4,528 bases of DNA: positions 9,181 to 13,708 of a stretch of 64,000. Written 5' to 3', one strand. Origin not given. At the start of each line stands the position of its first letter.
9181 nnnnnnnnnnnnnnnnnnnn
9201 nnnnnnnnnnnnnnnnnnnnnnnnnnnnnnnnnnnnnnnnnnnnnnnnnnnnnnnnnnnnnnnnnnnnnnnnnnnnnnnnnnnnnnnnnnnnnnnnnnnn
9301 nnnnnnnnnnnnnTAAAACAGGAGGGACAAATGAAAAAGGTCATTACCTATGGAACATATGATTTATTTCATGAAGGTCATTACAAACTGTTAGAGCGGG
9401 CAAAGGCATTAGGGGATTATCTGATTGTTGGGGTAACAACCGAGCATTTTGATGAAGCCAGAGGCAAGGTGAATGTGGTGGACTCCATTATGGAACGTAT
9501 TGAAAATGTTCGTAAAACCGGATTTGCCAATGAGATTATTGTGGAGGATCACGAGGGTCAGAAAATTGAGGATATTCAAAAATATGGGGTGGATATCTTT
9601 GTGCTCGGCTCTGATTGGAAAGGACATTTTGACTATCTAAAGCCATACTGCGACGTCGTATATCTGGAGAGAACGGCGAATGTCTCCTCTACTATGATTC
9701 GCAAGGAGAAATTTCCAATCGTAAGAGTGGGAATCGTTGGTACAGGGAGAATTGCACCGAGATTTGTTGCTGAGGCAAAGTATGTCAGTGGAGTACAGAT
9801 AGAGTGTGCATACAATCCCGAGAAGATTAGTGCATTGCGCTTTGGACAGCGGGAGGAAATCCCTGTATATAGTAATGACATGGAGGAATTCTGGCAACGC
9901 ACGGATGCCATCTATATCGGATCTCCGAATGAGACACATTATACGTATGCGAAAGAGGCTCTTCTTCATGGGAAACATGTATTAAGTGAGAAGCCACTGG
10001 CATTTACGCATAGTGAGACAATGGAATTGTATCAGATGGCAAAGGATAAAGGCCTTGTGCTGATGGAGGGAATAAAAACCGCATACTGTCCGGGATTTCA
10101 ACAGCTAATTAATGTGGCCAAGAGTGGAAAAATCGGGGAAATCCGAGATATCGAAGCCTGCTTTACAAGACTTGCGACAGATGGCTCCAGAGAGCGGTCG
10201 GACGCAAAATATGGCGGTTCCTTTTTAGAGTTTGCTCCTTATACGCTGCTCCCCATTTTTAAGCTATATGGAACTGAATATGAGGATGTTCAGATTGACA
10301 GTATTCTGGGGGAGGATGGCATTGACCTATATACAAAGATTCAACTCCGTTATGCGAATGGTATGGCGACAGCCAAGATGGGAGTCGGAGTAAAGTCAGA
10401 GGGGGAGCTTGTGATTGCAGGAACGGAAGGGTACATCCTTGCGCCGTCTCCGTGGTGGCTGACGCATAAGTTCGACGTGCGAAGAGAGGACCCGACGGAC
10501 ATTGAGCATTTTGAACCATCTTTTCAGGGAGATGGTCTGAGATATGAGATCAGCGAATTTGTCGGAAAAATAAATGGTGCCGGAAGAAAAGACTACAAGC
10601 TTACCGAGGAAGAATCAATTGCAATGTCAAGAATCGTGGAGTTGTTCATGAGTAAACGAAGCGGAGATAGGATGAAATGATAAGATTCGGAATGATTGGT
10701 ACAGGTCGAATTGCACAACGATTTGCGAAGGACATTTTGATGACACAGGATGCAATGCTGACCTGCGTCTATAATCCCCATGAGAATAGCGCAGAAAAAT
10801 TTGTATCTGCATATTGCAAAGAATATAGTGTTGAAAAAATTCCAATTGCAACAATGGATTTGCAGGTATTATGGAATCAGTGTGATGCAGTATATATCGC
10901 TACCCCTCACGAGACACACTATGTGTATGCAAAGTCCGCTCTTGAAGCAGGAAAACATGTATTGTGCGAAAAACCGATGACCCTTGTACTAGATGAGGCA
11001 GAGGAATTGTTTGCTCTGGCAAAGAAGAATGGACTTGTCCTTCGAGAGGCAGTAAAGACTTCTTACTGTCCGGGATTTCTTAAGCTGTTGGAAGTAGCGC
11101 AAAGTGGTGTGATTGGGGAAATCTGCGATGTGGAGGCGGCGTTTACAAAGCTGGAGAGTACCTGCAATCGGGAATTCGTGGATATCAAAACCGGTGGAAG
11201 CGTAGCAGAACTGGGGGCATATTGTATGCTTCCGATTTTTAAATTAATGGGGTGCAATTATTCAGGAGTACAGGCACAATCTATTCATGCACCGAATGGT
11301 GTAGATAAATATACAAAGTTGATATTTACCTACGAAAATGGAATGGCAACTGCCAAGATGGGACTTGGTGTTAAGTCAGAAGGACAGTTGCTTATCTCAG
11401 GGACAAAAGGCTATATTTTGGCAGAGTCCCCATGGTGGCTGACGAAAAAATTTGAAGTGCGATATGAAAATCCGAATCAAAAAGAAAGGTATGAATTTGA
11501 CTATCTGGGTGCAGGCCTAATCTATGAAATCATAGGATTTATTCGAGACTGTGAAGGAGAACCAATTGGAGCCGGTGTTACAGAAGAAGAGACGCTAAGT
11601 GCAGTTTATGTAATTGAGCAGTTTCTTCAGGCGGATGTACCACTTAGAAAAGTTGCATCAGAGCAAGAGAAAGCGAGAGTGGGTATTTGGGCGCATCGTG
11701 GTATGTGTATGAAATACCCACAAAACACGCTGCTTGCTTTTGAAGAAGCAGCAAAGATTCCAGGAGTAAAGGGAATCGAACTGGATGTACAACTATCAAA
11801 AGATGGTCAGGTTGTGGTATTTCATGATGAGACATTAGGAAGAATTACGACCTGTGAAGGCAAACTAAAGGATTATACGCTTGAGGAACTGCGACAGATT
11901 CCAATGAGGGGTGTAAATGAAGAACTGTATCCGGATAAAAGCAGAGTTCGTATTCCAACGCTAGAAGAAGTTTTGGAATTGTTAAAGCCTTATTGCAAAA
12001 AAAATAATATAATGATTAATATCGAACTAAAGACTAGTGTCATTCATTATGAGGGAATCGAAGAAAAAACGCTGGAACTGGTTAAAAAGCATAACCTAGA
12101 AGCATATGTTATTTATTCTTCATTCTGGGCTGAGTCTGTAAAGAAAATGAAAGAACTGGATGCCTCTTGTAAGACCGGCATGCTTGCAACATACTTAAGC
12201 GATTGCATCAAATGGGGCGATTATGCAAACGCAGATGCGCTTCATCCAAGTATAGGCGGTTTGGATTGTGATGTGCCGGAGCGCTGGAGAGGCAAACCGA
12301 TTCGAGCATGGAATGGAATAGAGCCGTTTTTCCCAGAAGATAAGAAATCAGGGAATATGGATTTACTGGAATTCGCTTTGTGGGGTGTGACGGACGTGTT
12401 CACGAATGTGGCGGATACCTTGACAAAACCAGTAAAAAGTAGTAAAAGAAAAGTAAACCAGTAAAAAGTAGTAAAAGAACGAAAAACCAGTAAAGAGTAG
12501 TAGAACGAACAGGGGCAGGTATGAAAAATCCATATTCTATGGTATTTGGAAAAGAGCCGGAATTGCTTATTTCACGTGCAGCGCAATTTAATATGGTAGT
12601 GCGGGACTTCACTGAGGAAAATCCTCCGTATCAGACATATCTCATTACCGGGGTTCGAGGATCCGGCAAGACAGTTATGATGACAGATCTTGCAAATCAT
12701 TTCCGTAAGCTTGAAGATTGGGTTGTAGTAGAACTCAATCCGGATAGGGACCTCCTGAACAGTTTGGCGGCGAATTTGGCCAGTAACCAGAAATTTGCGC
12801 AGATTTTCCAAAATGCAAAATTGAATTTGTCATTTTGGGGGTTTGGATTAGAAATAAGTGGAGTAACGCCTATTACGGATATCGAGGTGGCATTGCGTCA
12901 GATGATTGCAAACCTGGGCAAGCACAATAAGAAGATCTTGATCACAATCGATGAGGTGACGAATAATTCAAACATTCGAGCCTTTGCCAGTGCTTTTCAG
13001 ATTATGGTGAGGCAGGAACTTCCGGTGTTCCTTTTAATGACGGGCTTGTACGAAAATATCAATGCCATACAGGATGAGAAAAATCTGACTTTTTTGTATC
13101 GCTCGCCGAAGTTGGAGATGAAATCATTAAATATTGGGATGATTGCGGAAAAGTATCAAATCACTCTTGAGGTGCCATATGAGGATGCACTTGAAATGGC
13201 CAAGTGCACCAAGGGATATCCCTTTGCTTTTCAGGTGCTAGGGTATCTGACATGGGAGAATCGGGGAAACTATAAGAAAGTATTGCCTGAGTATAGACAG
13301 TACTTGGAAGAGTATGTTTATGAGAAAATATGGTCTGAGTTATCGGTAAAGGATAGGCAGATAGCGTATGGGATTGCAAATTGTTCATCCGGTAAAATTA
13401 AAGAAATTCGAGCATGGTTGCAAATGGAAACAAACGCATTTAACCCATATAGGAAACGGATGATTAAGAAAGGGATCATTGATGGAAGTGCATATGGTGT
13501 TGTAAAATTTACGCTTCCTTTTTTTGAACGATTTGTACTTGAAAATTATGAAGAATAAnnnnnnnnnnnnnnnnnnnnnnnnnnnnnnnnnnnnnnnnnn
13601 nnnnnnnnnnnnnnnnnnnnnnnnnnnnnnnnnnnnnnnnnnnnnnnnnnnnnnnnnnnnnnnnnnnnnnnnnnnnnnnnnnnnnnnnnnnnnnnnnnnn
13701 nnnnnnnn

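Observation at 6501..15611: LicD block fed by unusual fusions: a candidate rare CDP-polyol pathway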

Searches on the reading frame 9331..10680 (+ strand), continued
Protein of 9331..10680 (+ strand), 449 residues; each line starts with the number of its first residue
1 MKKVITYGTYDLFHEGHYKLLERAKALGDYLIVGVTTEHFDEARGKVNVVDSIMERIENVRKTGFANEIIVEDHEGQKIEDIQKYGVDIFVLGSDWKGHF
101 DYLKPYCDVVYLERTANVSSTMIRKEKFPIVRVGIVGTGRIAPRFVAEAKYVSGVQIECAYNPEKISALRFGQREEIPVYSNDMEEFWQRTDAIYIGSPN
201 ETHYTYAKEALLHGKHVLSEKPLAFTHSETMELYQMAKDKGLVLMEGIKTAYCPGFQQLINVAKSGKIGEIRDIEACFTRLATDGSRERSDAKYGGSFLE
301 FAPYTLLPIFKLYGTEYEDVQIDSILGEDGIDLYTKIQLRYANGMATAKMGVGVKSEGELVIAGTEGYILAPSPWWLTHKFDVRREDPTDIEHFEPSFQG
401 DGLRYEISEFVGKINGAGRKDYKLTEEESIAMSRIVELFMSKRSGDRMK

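Call 27: find_related_loci(query=A1, collection=genome_contigs, flank=10000)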
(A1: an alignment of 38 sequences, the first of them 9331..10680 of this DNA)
Query A1 (449 aa) in genome_contigs; peptide patterns used: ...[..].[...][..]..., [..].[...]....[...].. (x = any residue, [..] = any of these).
600 stretches matched a pattern (row limit reached: there are more); 594 encode a relative of the query (tblastn E <= 1e-3); the best 80 are kept; 80 distinct loci.
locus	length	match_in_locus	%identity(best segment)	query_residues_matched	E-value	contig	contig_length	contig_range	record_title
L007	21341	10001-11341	72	1-447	0e+0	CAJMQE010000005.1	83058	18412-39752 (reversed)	TPA_asm: uncultured bacterium isolate SRR7721891-bin.10 genome assembly, contig: NODE_126_length_83058_cov_34.098551, wh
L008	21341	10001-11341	69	1-447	0e+0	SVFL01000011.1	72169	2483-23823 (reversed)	MAG: Lachnospiraceae bacterium isolate SIG331 NODE_8989_length_72169_cov_2.540171, whole genome shotgun sequence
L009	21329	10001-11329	69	1-443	0e+0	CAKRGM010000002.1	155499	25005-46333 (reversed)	MAG: uncultured Lachnospiraceae bacterium isolate REFINED_METABAT215_TOP10_CONTIGS_1500_ASSEMBLY_K77_MERGED__Nepal_MoBio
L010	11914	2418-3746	66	1-443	0e+0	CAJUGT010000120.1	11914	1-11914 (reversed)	MAG TPA_asm: uncultured Acetatifactor sp. isolate MGBC139669 genome assembly, contig: MGBC139669.120, whole genome shotg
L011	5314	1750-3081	67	1-445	0e+0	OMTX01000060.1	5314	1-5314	uncultured Lachnospiraceae bacterium isolate hRUG872 genome assembly, contig: NODE_23786_length_5314_cov_7.46815, whole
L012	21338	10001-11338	65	1-443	0e+0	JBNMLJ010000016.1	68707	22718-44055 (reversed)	MAG: Lachnospira sp. isolate CM_BacLac128.20 k141_44742_length_68707_cov_21.0486, whole genome shotgun sequence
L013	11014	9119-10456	66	1-446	0e+0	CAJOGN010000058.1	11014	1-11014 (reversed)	uncultured Lachnospiraceae bacterium isolate Sheep_2_mag_58 genome assembly, contig: scaffold_5836, whole genome shotgun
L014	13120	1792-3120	62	1-443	0e+0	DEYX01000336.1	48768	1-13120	MAG TPA_asm: Hungatella sp. UBA3147 UBA3147_contig_812, whole genome shotgun sequence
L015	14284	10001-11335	60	1-443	0e+0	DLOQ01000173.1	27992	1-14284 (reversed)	MAG TPA_asm: Lachnospiraceae bacterium UBA7480 UBA7480_contig_1638, whole genome shotgun sequence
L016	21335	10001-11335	59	1-443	0e+0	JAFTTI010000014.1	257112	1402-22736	MAG: Oscillospiraceae bacterium isolate RGIG4131 Roe_deer_Colon-1__c2089, whole genome shotgun sequence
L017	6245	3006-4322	59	1-440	0e+0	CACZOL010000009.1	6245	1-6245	MAG: uncultured Selenomonadaceae bacterium isolate RUG12799 genome assembly, contig: RUG12799_asm_9, whole genome shotgu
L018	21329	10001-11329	61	1-443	0e+0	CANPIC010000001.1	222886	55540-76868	MAG TPA_asm: uncultured bacterium isolate SRR15730554_bin.26_metawrap_v1.3_MAG genome assembly, contig: NODE.36_length_2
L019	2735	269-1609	58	1-448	0e+0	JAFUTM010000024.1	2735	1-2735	MAG: Selenomonadaceae bacterium isolate RGIG4811 Roe_deer_Reticulum.Co__c55871, whole genome shotgun sequence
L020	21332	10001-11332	58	1-445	2e-180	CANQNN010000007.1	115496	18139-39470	MAG: uncultured Lachnospiraceae bacterium isolate Lapin-012__bin47 genome assembly, contig: Lapin-012__NODE_286_length_1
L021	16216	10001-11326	61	1-442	0e+0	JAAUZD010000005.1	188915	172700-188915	MAG: Lachnospiraceae bacterium isolate Mgla_MAG_17-bin_4 c_000000010717, whole genome shotgun sequence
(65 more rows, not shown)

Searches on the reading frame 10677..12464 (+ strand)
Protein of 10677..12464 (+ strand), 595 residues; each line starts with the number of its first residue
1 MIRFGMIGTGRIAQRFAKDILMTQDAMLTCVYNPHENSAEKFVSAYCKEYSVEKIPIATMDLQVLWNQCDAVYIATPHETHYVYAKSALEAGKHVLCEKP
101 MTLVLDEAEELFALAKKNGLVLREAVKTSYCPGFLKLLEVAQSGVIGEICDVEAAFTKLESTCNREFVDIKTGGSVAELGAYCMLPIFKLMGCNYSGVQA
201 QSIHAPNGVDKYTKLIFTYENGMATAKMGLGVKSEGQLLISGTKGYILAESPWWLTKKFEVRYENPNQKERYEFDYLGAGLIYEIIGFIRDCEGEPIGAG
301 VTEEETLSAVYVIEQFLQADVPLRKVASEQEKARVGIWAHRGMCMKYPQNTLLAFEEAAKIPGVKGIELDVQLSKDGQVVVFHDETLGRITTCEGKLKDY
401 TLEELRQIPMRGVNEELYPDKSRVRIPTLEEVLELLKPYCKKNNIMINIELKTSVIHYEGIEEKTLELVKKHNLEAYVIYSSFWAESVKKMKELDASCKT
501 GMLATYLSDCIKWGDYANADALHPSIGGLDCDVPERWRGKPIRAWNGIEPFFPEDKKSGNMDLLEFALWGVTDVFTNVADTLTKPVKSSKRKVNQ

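Call 3: search_protein_families(library=pfam, proteins=[window:10677-12464:+], max_evalue=0.01)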
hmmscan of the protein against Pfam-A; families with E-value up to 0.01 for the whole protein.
window:10677-12464:+ (595 aa): 6 families
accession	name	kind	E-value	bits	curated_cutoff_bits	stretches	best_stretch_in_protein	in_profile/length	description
PF03009.23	GDPD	-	3.5e-32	112.9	23.6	1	340-506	1-169/244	Glycerophosphoryl diester phosphodiesterase family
PF01408.29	GFO_IDH_MocA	-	3.7e-29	102.3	24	1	2-123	1-117/120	Oxidoreductase family, NAD-binding Rossmann fold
PF22725.1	GFO_IDH_MocA_C3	-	6e-07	29.9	27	1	134-247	1-123/124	GFO/IDH/MocA C-terminal domain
PF01118.30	Semialdhyde_dh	-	0.00049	20.9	26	1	5-95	3-93/121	Semialdehyde dehydrogenase, NAD binding domain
PF02826.25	2-Hacid_dh_C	-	0.0032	17.3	25.1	1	4-91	39-116/178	D-isomer specific 2-hydroxyacid dehydrogenase, NAD binding domain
PF03435.24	Sacchrp_dh_NADP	-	0.0048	17.7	25.1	0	6-104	3-100/129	Saccharopine dehydrogenase NADP binding domain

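Call 5: search_protein_families(library=ncbifam, proteins=[window:10677-12464:+], max_evalue=0.01)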
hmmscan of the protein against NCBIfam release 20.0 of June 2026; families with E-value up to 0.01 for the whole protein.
window:10677-12464:+ (595 aa): 16 families
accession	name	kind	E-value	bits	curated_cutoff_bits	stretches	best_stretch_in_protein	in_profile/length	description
NF053857.1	LysphglycPlipDStph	equivalog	5.9e-24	84.9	450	1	307-495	19-206/305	lysophosphatidylglycerol phospholipase D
NF006989.0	PRK09454.1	equivalog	4.7e-21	75.3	264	1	337-507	12-176/251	glycerophosphodiester phosphodiesterase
TIGR04380.1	myo_inos_iolG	equivalog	2.7e-20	72.5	355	1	1-153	1-149/330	inositol 2-dehydrogenase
NF008607.0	PRK11579.1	subfamily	4.9e-19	68.5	330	1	2-174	5-170/346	oxidoreductase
NF007574.0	PRK10206.1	equivalog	1.2e-18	67.3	352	1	61-245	56-243/345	oxidoreductase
NF041392.1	XylDh_Gfo6_Halo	equivalog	5.3e-18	64.9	350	1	55-266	69-292/350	D-xylose 1-dehydrogenase Gfo6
NF040723.1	UDP-GlcNAcDh_Arch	equivalog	1.1e-13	51.4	450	1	2-223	1-209/302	UDP-N-acetylglucosamine 3-dehydrogenase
NF058561.1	BT_2158_fam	equivalog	1.1e-12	47.3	750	1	65-155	93-183/487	glycoside 3-dehydrogenase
NF052479.1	LevoglcsnDh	equivalog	1.3e-10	40.6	650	1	67-156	72-161/386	levoglucosan dehydrogenase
NF052679.1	InsChiInosDhIolG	equivalog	6.2e-09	35.3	540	1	2-157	3-156/343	bifunctional inositol 2-dehydrogenase/D-chiro-inositol 1-dehydrogenase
NF008354.0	PRK11143.1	equivalog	4.1e-08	32.6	254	1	328-492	24-219/359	glycerophosphodiester phosphodiesterase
NF041304.3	AvrBs2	equivalog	3e-05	22.1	1000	1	340-392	274-328/716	type III secretion system effector avirulence protein AvrBs2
TIGR03944.1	dehyd_SbnB_fam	equivalog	0.00014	21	326.9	1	3-96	134-226/327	2,3-diaminopropionate biosynthesis protein SbnB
NF058563.1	BT_2159_fam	equivalog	0.00044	19.4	650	1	2-150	1-144/350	disaccharide 3-dehydrogenase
NF006379.0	PRK08618.1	equivalog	0.0068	15.8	417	0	6-95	132-218/326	ornithine cyclodeaminase family protein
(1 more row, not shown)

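Call 20: search_solved_structures(query=window:10677-12464:+, max_evalue=0.00001)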
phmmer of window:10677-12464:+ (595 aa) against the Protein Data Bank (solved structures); distinct sequences matched with E-value up to 0.00001: 98 (the best 60 are shown).
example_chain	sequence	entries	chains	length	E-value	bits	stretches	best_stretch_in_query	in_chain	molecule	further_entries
2pz0_A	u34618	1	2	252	2.6e-33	118.3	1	336-529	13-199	Glycerophosphoryl diester phosphodiesterase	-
3evn_A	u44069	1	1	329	3.9e-27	97.9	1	2-316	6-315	Oxidoreductase, Gfo/Idh/MocA family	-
5t91_A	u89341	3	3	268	1.6e-23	86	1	335-584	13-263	Glycerophosphoryl diester phosphodiesterase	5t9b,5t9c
3e9m_A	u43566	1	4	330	2.2e-23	85.5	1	2-318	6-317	Oxidoreductase, Gfo/Idh/MocA family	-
4oec_A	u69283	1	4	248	2.8e-23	85.2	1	331-503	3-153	Glycerophosphoryl diester phosphodiesterase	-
2oog_A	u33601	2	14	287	1.8e-20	76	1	336-587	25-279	Glycerophosphoryl diester phosphodiesterase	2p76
4had_A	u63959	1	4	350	6.7e-20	74.1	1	1-271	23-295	Probable oxidoreductase protein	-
7e0v_A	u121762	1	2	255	1.6e-19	72.8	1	331-504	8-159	Glycerophosphodiester phosphodiesterase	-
7e2a_A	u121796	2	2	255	2e-18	69.2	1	331-504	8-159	Glycerophosphodiester phosphodiesterase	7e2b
2o48_X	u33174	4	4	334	2.7e-18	68.8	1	68-293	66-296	Dimeric dihydrodiol dehydrogenase | Trans-1,2-dihydrobenzene-1,2-diol dehydrogenase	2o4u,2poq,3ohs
4r7o_A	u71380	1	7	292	1.2e-17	66.6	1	338-500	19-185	Glycerophosphoryl diester phosphodiesterase, putative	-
3f4l_A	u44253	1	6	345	1.8e-16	62.7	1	59-203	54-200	Putative oxidoreductase yhhX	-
3rbv_A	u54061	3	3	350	2e-16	62.6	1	2-201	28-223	Sugar 3-ketoreductase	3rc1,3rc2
3i23_A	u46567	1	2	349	4.9e-16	61.3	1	2-192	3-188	Oxidoreductase, Gfo/Idh/MocA family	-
3fd8_A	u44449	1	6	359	5.3e-16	61.2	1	2-192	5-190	Oxidoreductase, Gfo/Idh/MocA family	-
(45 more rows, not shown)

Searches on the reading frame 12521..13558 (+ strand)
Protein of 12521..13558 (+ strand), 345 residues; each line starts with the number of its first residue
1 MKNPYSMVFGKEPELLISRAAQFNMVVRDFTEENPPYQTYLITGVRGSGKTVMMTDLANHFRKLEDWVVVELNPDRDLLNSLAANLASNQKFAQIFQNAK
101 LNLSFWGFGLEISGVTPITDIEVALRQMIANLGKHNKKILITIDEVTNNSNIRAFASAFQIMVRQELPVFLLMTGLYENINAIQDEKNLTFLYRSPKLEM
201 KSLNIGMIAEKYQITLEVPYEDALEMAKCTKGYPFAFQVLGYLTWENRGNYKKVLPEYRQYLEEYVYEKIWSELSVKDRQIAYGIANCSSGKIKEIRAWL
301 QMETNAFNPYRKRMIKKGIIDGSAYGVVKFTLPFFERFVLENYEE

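Call 3: search_protein_families(library=pfam, proteins=[window:12521-13558:+], max_evalue=0.01)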
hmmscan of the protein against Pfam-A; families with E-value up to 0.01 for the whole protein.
window:12521-13558:+ (345 aa): 10 families
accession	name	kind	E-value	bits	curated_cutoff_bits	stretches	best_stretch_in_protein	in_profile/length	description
PF01637.24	ATPase_2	-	2e-07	31.5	33.2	1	35-150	18-123/225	ATPase domain predominantly from Archaea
PF13173.12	AAA_14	-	7.4e-07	29.7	27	1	38-95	3-57/129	AAA domain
PF13191.12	AAA_16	-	2.5e-06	28.5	32.6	1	35-147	24-142/167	AAA ATPase domain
PF10236.15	DAP3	-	3.6e-05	23.6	23.1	1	32-99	18-84/311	Mitochondrial ribosomal death-associated protein 3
PF00931.28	NB-ARC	-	0.00019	21.2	23.5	1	37-274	18-230/248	NB-ARC domain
PF25199.1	nSTAND_NTPase5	-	0.00023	21.5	34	1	19-89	21-93/145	Novel STAND NTPase 5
PF13401.12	AAA_22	-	0.00057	20.6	27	1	40-150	8-97/130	AAA domain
PF04851.21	ResIII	-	0.003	17.9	22.5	1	38-146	24-110/164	Type III restriction enzyme, res subunit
PF13604.12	AAA_30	-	0.0081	16.4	27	0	38-87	19-67/191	AAA domain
PF20720.3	nSTAND3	-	0.0084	16.3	27.2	0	39-80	19-59/155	Novel STAND NTPase 3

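Call 5: search_protein_families(library=ncbifam, proteins=[window:12521-13558:+], max_evalue=0.01)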
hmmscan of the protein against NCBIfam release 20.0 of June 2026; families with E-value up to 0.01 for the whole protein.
window:12521-13558:+ (345 aa): 2 families
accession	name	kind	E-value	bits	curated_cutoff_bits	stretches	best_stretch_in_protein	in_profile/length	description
NF047389.1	ATPase_Sll1717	subfamily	0.0001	21.5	75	1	38-98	30-83/454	P-loop ATPase, Sll1717 family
TIGR02759.1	TraD_Ftype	equivalog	0.0069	15.2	521.35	0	30-70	169-209/566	type IV conjugative transfer system coupling protein TraD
